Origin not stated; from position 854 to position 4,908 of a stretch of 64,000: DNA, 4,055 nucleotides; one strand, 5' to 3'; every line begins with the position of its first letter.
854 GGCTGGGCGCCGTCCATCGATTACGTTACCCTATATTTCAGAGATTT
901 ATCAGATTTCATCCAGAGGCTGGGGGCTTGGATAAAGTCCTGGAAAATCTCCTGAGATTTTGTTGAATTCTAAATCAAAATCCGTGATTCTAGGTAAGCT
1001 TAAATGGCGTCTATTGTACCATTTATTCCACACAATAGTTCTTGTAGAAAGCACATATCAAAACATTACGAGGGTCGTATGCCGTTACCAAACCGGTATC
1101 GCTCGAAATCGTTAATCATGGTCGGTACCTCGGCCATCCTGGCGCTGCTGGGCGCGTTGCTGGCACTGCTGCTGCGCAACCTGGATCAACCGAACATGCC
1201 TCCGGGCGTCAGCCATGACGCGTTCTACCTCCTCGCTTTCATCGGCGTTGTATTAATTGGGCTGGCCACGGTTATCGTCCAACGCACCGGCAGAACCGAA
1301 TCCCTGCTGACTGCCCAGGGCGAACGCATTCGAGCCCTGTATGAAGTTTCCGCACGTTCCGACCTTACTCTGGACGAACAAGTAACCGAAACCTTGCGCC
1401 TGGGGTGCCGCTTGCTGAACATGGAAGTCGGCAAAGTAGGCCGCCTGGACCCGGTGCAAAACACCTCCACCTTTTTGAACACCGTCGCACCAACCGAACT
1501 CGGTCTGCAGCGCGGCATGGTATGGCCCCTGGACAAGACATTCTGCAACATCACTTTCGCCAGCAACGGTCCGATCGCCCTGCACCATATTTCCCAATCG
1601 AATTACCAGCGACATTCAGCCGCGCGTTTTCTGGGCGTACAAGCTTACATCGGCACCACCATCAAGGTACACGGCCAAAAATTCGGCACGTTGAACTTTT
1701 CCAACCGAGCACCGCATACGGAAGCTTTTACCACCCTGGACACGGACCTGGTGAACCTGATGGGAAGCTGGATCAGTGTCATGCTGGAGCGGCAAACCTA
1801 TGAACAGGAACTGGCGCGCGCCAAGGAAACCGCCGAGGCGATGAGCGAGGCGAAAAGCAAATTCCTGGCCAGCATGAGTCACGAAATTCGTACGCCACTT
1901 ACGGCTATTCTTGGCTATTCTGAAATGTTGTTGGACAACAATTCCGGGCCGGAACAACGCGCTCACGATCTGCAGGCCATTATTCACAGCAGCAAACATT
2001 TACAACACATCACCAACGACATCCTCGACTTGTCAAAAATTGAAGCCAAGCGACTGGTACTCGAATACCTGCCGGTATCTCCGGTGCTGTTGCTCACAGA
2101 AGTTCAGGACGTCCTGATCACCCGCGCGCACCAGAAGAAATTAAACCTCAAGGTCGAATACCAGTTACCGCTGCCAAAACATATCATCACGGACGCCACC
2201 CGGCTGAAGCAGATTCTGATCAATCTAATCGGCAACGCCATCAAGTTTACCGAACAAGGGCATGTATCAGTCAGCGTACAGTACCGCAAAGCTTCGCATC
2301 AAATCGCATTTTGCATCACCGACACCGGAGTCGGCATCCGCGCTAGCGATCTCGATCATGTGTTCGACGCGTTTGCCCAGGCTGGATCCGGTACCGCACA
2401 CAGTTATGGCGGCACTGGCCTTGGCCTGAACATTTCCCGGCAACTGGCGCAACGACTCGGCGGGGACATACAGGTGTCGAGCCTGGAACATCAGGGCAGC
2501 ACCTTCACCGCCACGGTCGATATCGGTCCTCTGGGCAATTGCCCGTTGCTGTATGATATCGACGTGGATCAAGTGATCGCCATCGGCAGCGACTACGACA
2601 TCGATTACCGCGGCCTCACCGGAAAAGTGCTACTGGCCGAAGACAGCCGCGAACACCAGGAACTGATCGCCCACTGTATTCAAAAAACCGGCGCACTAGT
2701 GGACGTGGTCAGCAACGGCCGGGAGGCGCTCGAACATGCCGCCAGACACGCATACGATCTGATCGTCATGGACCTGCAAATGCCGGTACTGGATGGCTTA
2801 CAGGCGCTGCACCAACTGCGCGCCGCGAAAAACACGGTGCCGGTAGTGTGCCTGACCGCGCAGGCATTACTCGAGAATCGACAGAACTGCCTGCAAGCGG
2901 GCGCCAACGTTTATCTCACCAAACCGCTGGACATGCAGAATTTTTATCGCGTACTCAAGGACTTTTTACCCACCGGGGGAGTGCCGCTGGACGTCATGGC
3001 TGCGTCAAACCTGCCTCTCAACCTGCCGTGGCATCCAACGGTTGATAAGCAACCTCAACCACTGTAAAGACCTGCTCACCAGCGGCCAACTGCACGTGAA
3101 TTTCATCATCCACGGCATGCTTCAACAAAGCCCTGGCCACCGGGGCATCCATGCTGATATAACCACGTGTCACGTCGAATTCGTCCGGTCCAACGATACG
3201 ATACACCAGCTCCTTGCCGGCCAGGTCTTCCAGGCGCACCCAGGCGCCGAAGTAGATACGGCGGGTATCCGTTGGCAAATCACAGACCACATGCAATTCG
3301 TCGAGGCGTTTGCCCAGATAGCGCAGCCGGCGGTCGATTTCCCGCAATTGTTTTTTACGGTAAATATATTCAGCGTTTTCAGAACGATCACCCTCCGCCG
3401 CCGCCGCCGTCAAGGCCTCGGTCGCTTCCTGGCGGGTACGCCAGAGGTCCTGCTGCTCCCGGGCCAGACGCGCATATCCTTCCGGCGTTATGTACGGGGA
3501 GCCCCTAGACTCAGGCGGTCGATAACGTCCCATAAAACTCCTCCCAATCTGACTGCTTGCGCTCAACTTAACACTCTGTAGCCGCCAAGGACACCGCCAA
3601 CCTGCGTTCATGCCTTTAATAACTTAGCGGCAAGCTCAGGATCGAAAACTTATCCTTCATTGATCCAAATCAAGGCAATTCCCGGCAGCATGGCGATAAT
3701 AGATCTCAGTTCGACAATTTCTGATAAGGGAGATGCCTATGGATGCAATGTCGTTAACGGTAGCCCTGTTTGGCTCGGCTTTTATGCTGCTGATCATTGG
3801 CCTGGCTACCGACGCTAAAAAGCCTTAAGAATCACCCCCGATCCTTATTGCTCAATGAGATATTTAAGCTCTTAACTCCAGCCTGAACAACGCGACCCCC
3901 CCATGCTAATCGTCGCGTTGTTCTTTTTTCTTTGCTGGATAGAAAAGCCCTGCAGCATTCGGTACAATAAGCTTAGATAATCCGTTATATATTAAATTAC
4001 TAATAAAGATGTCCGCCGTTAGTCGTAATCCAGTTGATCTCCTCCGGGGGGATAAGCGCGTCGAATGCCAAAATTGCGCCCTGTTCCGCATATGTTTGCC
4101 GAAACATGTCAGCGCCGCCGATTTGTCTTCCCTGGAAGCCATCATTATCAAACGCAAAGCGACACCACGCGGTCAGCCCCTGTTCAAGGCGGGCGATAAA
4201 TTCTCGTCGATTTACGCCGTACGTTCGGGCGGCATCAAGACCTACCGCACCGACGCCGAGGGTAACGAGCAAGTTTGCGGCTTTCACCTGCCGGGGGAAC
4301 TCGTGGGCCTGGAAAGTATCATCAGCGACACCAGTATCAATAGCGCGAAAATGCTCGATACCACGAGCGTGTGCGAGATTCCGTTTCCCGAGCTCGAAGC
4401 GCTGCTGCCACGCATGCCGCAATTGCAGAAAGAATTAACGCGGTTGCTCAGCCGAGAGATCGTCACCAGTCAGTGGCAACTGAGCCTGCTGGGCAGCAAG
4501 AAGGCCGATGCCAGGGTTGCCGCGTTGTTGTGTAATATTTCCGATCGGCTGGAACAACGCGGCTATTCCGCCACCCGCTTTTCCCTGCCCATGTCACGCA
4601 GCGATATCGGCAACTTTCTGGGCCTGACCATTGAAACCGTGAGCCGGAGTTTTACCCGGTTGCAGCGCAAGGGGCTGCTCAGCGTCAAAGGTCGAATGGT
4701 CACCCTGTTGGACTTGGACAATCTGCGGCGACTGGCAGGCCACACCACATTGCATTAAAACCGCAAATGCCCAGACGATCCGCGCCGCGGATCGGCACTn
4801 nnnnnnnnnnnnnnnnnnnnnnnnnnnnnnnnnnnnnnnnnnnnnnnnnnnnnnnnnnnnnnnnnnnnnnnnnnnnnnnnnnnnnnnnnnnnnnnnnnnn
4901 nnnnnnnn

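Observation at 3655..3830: Perfect FNR box driving a 29-codon hydrophobic mini-gene immediately upstream of fnr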

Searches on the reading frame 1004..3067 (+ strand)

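Call 7: search_protein_families(library=pfam, proteins=[window:1004-3067:+], max_evalue=0.01)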
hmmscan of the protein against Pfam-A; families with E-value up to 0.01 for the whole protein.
window:1004-3067:+ (687 aa): 6 families
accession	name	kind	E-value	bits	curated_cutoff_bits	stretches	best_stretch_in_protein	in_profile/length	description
PF02518.31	HATPase_c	-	4.4e-28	98.4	26.4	1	397-506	2-108/111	Histidine kinase-, DNA gyrase B-, and HSP90-like ATPase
PF00072.30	Response_reg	-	7.7e-27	94.1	30.2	1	542-648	1-107/111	Response regulator receiver domain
PF00512.31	HisKA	-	5.7e-23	81.2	26.9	1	283-348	1-65/66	His Kinase A (phospho-acceptor) domain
PF01590.32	GAF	-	4.3e-05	24.5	22.4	1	123-259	2-131/133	GAF domain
PF13589.12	HATPase_c_3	-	7.4e-05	23.2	25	1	402-507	4-105/137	Histidine kinase-, DNA gyrase B-, and HSP90-like ATPase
PF13185.12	GAF_2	-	9.6e-05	23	28.6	1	121-262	2-136/136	GAF domain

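Call 65: search_protein_families(library=ncbifam, proteins=[window:1004-3067:+], max_evalue=0.00001)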
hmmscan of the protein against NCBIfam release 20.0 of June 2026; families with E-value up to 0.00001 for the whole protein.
window:1004-3067:+ (687 aa): 149 families (the best 25 are shown)
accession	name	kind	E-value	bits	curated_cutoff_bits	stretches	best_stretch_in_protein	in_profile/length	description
NF008318.0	PRK11107.1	equivalog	9.2e-96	321.8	890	2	269-507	278-518/920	two-component sensor histidine kinase BarA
TIGR02956.1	TMAO_torS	equivalog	4.5e-95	319.6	676.5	1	270-656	450-821/967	TMAO reductase system sensor histidine kinase/response regulator TorS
NF041947.1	LuxQ_Vibrio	equivalog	4e-84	283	1200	1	267-654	455-838/843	quorum-sensing autoinducer 2 sensor kinase/phosphatase LuxQ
NF008302.0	PRK11091.1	equivalog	1.1e-83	281.8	838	1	271-655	270-643/779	aerobic respiration two-component sensor histidine kinase ArcB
NF011874.0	PRK15347.1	equivalog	1.3e-81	275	852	2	268-503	382-610/921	two component system sensor kinase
NF038297.2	hybrid_HK_HrmK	equivalog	2.7e-76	257.5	725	1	263-652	214-605/607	hybrid histidine kinase/response regulator HrmK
NF045901.1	HisKinLetSLeg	equivalog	1.3e-73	248.4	1650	2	268-508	277-519/906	two-component system sensor histidine kinase LetS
NF008099.0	PRK10841.1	equivalog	6.6e-68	229.4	920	2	266-504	452-687/949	two-component system sensor histidine kinase RcsC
NF008543.0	PRK11466.1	equivalog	6.3e-58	196.4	982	1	270-655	430-798/914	TMAO reductase system sensor histidine kinase/response regulator TorS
NF046044.1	PnpS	equivalog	1.4e-55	188.9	400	1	279-504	165-388/390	two-component system histidine kinase PnpS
NF047465.1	hybrid_HK_LvrA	exception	8.7e-51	172.9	1200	1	266-647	184-576/819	hybrid histidine kinase/response regulator LvrA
TIGR02966.1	phoR_proteo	equivalog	1.3e-47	162.5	334.2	1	264-504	92-332/333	phosphate regulon sensor histidine kinase PhoR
NF007420.1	PRK09959.1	equivalog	2.9e-44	151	1995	1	270-646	698-1065/1197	acid-sensing system histidine kinase EvgS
NF041880.1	EPS_EpsF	equivalog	1.1e-41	142.9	900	2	268-501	258-487/492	response regulator EpsF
NF033092.0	HK_WalK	equivalog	5.4e-41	140.9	725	1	279-505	367-592/594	cell wall metabolism sensor histidine kinase WalK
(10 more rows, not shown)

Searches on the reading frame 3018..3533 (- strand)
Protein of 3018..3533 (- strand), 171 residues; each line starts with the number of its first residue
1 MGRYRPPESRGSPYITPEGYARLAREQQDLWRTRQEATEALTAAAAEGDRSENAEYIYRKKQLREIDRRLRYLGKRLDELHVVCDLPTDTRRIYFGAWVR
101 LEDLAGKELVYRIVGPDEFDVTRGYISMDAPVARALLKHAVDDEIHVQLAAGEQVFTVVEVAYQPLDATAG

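Call 7: search_protein_families(library=pfam, proteins=[window:3018-3533:-], max_evalue=0.01)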
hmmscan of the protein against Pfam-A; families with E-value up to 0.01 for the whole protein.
window:3018-3533:- (171 aa): 2 families
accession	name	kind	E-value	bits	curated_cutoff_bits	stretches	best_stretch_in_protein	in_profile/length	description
PF01272.25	GreA_GreB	-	1.7e-22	79.6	26.9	1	91-163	4-77/77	Transcription elongation factor, GreA/GreB, C-term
PF03449.20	GreA_GreB_N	-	6.1e-20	71.6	24.5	1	14-82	2-71/71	Transcription elongation factor, N-terminal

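Call 60: find_homologous_proteins(query=window:3018-3533:-, max_evalue=1e-30)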
Query window:3018-3533:- (171 aa): 7941 proteins with E <= 1e-30 among 8000 candidates; the best 120 are listed.
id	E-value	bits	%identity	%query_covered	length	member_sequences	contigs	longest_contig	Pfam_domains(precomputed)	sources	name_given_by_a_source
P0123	5.8e-108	376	100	100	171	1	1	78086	PF01272.26,PF03449.21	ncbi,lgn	-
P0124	2.5e-82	292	79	100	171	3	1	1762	PF01272.26,PF03449.21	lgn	-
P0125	1.6e-81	290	79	99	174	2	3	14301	PF01272.26,PF03449.21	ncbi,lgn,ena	-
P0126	2.2e-69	250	71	95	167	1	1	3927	PF01272.26,PF03449.21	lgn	-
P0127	2.1e-67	244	64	98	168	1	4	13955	PF01272.26,PF03449.21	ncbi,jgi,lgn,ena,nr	ncbi:MAG: transcription elongation factor GreB [Gammaproteobacteria bacterium]|nr:transcription elon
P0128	3.1e-67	243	65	97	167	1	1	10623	PF01272.26,PF03449.21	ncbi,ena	-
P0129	1.0e-66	242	64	98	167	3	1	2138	PF01272.26,PF03449.21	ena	-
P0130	1.4e-66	241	70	95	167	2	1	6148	PF01272.26,PF03449.21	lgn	-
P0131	2.4e-66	240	67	97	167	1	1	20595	PF01272.26,PF03449.21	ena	-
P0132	4.4e-66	240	70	95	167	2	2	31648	PF01272.26,PF03449.21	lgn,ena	-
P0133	5.5e-66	239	64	98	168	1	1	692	PF01272.26,PF03449.21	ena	-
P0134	7.2e-66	239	66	98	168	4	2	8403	PF01272.26,PF03449.21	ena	-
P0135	7.5e-66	239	66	95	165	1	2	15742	PF01272.26,PF03449.21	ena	-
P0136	8.1e-66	239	69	95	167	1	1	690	PF01272.26,PF03449.21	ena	-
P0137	9.8e-66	238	69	95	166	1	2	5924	PF01272.26,PF03449.21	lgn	-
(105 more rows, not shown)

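Call 61: find_encoding_contigs(protein=P0132, flank=4000, max_places=3)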
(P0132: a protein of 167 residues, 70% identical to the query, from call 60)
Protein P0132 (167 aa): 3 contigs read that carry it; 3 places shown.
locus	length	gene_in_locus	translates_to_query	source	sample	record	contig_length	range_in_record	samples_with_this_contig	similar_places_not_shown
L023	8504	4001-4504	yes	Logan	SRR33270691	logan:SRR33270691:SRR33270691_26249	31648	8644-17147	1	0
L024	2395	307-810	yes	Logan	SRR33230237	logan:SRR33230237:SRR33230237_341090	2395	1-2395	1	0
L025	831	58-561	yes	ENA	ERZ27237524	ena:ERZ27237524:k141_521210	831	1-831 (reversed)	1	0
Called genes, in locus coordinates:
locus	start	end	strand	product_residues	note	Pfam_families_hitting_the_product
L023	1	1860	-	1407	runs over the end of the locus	PF12768:Rax2 (faint), PF17164:DUF5122 (faint), PF17160:DUF5124 (faint), PF00400:WD40 (faint), PF13287:Fn3_assoc (faint), PF13290:CHB_HEX_C_1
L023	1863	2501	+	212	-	PF01625:PMSR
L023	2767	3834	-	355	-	-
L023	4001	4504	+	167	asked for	PF03449:GreA_GreB_N, PF01272:GreA_GreB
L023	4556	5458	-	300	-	PF11227:DUF3025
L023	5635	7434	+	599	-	PF00664:ABC_membrane, PF00005:ABC_tran, PF02463:SMC_N (weak)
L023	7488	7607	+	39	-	PF17070:Thx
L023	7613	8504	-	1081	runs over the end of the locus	PF12974:Phosphonate-bd, PF00989:PAS, PF13426:PAS_9, PF00989:PAS, PF08448:PAS_4, PF13426:PAS_9, PF00990:GGDEF, PF00563:EAL, +3 more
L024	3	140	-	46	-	?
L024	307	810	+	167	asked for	PF03449:GreA_GreB_N, PF01272:GreA_GreB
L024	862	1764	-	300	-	PF11227:DUF3025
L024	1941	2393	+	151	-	?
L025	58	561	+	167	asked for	PF03449:GreA_GreB_N, PF01272:GreA_GreB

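Call 65: search_protein_families(library=ncbifam, proteins=[window:3018-3533:-], max_evalue=0.00001)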
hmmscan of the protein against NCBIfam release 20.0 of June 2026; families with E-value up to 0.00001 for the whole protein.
window:3018-3533:- (171 aa): 13 families
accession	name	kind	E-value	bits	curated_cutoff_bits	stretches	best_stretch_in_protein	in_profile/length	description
NF002506.1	PRK01885.1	equivalog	5.3e-58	195.1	188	1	13-164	3-155/156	transcription elongation factor GreB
TIGR01461.1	greB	equivalog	6.9e-54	181.8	171.05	1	12-164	2-155/156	transcription elongation factor GreB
NF001263.0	PRK00226.1-4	equivalog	6.1e-34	117.2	145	1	14-162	8-158/160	transcription elongation factor GreA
TIGR01462.1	greA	subfamily_domain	7.4e-31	107.3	139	1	14-161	1-150/151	transcription elongation factor GreA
NF001261.0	PRK00226.1-2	equivalog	1.5e-30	106.1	167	1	14-164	5-157/157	transcription elongation factor GreA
NF001264.0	PRK00226.1-5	equivalog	1.2e-25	90.2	180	1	15-163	6-157/158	transcription elongation factor GreA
NF004973.0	PRK06342.1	equivalog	5.9e-16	58.6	159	1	30-147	39-149/160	transcription elongation factor GreA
NF011309.0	PRK14720.1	equivalog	9.7e-14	50.4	714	1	39-162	777-901/906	transcription elongation factor GreA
NF004969.0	PRK06330.1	equivalog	5e-11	41.9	697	1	15-148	569-703/718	transcript cleavage factor/unknown domain fusion protein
NF001260.0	PRK00226.1-1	equivalog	2.1e-09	37.2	234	1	18-161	11-156/160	transcription elongation factor GreA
NF004548.0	PRK05892.1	equivalog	6.5e-08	32.7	126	1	12-162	5-155/158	nucleoside diphosphate kinase regulator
NF004396.0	PRK05753.1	equivalog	6.2e-07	29.3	109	1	70-168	32-132/137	nucleoside diphosphate kinase regulator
NF001262.0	PRK00226.1-3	equivalog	1e-06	28.6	161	1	13-154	7-151/165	transcription elongation factor GreA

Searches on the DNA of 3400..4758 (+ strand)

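Call 5: search_rna_families(source=window, start=3400, end=4200, threshold=evalue, max_evalue=10)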
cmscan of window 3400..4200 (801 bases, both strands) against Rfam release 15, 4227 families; matches with E-value up to 10: 3.
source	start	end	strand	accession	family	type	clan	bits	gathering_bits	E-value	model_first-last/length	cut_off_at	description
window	3483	3512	+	RF01525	TB10Cs2H1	Gene; snRNA; snoRNA; HACA-box;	-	15.4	35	3.9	1-66/66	no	Trypanosomatid snoRNA TB10Cs2H1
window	4107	4147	-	RF01138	sR23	Gene; snRNA; snoRNA; CD-box;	-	10.4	45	8.4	1-54/54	no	Small nucleolar RNA sR23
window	3540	3594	+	RF01953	SOX2OT_exon3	Gene; lncRNA;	-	8.6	70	4.1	228-276/276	no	SOX2 overlapping transcript exon 3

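Call 38: build_rna_model(alignment_id=A2, structure=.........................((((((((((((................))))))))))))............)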
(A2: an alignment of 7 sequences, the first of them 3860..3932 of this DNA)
Model R1 built from alignment A2 (7 sequences, 77 columns); structure: as given.
model positions 72; base pairs 12; branch points 0; effective number of sequences 2.61; information 0.782 bits per position. Calibrated on 0.2 Mb of random sequence (short: E-values are rough).
structure used (alignment columns):
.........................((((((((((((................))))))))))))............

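Call 39: search_with_rna_model(model_id=R1, sources=[window, L001, L002, L003, L005, L006, L007, L008, L009, L010, L011, L012, L013, L014, L015, L017, L018, L019, L020], max_evalue=10)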
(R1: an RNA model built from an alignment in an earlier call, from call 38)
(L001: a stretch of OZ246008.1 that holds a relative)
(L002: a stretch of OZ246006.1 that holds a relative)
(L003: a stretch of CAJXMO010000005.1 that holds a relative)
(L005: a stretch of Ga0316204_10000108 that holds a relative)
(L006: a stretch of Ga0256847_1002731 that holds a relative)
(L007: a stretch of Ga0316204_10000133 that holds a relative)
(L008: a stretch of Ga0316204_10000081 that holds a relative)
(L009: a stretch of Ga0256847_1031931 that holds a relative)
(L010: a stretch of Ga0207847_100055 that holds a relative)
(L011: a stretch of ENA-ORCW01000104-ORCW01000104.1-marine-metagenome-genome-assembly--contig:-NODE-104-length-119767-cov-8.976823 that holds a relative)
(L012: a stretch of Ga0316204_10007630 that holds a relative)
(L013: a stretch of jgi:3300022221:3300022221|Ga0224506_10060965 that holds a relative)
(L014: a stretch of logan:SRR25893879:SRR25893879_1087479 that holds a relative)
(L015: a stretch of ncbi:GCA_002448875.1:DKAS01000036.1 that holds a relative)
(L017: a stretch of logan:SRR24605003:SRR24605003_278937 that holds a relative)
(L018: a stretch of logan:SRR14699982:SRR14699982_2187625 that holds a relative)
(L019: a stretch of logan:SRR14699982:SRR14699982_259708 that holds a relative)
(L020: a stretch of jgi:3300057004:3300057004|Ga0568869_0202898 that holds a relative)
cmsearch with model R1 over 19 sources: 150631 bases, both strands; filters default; matches with E-value up to 10: 12.
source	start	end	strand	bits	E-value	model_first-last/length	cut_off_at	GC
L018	913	984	+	91.1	2.9e-19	1-72/72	no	0.44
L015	1980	2052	+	86.5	3.6e-18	1-72/72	no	0.38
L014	244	314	+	85.9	5e-18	1-72/72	no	0.46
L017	1108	1179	+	85.1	7.4e-18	1-72/72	no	0.49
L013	354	424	+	83.3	2e-17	1-72/72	no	0.42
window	3860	3934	+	80.4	9.5e-17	1-72/72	no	0.45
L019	1382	1453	+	76.9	6.7e-16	1-72/72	no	0.54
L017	1133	1168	-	20.9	0.01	26-61/72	no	0.56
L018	938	973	-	20.7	0.011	26-61/72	no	0.56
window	3885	3923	-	18.4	0.04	26-61/72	no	0.59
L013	379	413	-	14.7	0.3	26-61/72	no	0.54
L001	4675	4732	+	10.1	3.6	1-72/72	no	0.28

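Call 62: search_with_rna_model(model_id=R1, sources=[L021, L022, L023, L024, L025], max_evalue=10)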
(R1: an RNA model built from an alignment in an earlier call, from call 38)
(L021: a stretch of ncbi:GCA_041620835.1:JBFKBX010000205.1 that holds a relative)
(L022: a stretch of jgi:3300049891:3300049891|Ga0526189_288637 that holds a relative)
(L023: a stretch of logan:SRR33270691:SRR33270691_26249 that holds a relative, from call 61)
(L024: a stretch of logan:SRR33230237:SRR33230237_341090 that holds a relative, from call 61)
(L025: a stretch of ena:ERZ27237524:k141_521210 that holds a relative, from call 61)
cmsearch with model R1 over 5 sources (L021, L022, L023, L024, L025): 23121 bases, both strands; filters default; matches with E-value up to 10: 0.
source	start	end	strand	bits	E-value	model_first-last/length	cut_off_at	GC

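Call 79: search_rna_families(source=window, start=3690, end=3940, threshold=evalue, max_evalue=10)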
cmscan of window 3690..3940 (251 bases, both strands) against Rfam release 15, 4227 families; matches with E-value up to 10: 3.
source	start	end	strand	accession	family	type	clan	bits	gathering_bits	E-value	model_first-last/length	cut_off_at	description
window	3866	3888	-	RF01113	BMV3_UPD-PK3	Cis-reg;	-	17.1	36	4.5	1-23/23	no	Pseudoknot of upstream pseudoknot domain (UPD) of the 3'UTR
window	3690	3779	+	RF03311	MIR169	Gene; miRNA;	-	14.6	80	2.8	40-111/111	5'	MIR169 microRNA precursor family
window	3796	3865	-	RF02219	ZNRD1-AS1_2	Gene; lncRNA;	-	10.6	60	3.2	1-76/76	no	ZNRD1 antisense RNA 1 conserved region 2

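Call 80: search_rna_families(source=L018, start=730, end=990, threshold=evalue, max_evalue=10)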
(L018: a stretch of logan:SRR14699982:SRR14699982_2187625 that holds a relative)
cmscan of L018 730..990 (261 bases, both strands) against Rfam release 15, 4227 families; matches with E-value up to 10: 0.
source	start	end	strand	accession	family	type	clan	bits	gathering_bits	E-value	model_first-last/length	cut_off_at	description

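Call 85: search_dna_similar(query=window:3650-3940:+, collection=plasmids, mode=distant, max_evalue=0.01, max_rows=10)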
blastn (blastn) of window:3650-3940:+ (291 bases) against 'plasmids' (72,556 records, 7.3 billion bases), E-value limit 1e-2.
No match.
